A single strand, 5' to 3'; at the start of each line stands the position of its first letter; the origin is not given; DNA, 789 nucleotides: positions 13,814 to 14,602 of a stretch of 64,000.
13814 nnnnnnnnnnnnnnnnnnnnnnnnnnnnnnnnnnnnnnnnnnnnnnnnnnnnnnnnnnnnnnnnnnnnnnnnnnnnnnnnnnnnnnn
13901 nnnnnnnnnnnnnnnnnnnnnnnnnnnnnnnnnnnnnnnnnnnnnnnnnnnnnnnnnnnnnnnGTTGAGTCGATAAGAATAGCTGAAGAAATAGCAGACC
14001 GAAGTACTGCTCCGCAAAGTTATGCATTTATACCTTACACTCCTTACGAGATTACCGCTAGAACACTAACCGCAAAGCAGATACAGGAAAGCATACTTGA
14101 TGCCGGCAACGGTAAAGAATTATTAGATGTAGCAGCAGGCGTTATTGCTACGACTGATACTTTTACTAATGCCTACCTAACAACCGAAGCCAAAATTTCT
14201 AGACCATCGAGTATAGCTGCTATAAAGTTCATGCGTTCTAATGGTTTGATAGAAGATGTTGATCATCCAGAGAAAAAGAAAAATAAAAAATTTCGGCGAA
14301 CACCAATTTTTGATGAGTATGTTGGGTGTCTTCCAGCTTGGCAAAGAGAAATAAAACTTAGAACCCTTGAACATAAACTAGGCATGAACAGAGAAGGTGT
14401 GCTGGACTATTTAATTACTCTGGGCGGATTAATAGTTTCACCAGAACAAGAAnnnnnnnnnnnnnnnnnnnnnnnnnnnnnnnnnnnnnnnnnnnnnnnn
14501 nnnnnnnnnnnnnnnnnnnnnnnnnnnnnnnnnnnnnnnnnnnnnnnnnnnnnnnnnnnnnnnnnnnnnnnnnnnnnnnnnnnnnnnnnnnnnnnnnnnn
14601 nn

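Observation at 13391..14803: Twin ~245-nt structured elements in inverted orientation with compensatory base changes, bracketing a 0.9-kb cassette between otsAB and metK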

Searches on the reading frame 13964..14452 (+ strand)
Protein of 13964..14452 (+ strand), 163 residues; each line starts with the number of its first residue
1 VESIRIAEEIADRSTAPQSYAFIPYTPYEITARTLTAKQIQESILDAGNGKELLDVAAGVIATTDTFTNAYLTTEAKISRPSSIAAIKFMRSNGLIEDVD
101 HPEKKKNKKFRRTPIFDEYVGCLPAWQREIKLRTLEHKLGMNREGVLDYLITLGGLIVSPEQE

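Call 20: search_protein_families(library=pfam, proteins=[window:13964-14452:+], max_evalue=1)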
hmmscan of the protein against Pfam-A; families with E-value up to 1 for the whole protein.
seq(163 aa): 0 families

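Call 21: search_protein_families(library=phrogs, proteins=[window:13964-14452:+], max_evalue=1)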
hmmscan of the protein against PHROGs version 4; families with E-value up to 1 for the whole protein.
seq(163 aa): 4 families
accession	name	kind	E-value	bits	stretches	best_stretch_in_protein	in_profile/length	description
phrog_186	-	DNA, RNA and nucleotide metabolism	0.034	14.8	1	66-106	62-102/308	DnaD-like helicase loader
phrog_3557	-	transcription regulation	0.069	14.3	1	31-100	9-76/142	transcriptional regulator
phrog_19882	-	unknown function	0.11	13.3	1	38-120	60-142/152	-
phrog_2030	-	transcription regulation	0.27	11.9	1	60-113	22-75/202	transcriptional regulator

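Call 47: search_protein_representatives(protein=window:13964-14452:+)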
Query: 163 residues. Proteins with E-value up to 0.001 (for the whole library): 8; up to 1e-10: 2; up to 1e-30: 1. The best 8 are listed.
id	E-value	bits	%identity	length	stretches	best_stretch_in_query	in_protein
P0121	5.1e-42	159.7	100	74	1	90-163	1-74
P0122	1.0e-14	71.1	37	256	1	13-156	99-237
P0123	5.6e-10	55.7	41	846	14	18-41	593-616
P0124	7.9e-10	55.2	36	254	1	28-152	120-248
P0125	2.9e-08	50.1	31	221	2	71-159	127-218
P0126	4.8e-06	42.9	32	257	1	22-157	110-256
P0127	1.1e-04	38.5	31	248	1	21-154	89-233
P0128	2.9e-04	37.1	31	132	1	51-157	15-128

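Call 49: find_encoding_contigs(protein=P0122, flank=6000, max_places=5)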
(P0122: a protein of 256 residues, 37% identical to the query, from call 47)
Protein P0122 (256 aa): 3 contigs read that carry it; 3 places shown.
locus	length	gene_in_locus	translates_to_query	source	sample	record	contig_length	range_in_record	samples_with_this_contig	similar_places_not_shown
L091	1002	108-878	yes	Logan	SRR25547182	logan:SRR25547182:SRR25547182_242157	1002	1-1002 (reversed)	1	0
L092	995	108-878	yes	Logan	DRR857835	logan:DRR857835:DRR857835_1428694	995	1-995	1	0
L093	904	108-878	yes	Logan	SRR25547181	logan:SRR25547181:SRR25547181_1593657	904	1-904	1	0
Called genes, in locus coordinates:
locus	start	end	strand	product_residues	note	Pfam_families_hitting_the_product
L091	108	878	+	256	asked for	-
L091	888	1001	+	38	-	?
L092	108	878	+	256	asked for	-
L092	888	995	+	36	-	?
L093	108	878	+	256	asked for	-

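Call 54: find_encoding_contigs(protein=P0127, flank=6000, max_places=6)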
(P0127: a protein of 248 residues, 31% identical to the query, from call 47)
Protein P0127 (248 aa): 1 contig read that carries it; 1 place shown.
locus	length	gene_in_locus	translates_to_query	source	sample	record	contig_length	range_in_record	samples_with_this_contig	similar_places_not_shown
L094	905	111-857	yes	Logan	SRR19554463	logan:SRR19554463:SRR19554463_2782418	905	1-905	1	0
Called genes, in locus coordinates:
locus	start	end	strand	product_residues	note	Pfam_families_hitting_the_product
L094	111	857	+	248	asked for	-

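Call 55: find_encoding_contigs(protein=P0125, flank=6000, max_places=6)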
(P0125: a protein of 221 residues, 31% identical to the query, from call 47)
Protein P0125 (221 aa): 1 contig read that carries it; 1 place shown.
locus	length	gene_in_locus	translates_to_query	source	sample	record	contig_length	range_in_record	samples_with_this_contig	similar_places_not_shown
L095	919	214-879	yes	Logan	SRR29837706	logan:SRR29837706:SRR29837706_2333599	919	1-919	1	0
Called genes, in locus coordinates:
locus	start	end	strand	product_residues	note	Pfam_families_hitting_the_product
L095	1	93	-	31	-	?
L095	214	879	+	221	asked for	-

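Call 56: find_encoding_contigs(protein=P0124, flank=6000, max_places=6)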
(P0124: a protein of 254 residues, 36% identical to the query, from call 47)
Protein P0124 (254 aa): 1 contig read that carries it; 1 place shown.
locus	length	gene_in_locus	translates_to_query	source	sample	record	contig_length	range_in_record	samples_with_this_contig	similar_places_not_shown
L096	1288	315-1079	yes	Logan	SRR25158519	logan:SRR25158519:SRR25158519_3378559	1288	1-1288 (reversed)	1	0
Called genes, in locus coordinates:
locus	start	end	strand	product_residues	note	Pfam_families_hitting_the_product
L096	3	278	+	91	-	?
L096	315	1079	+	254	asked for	-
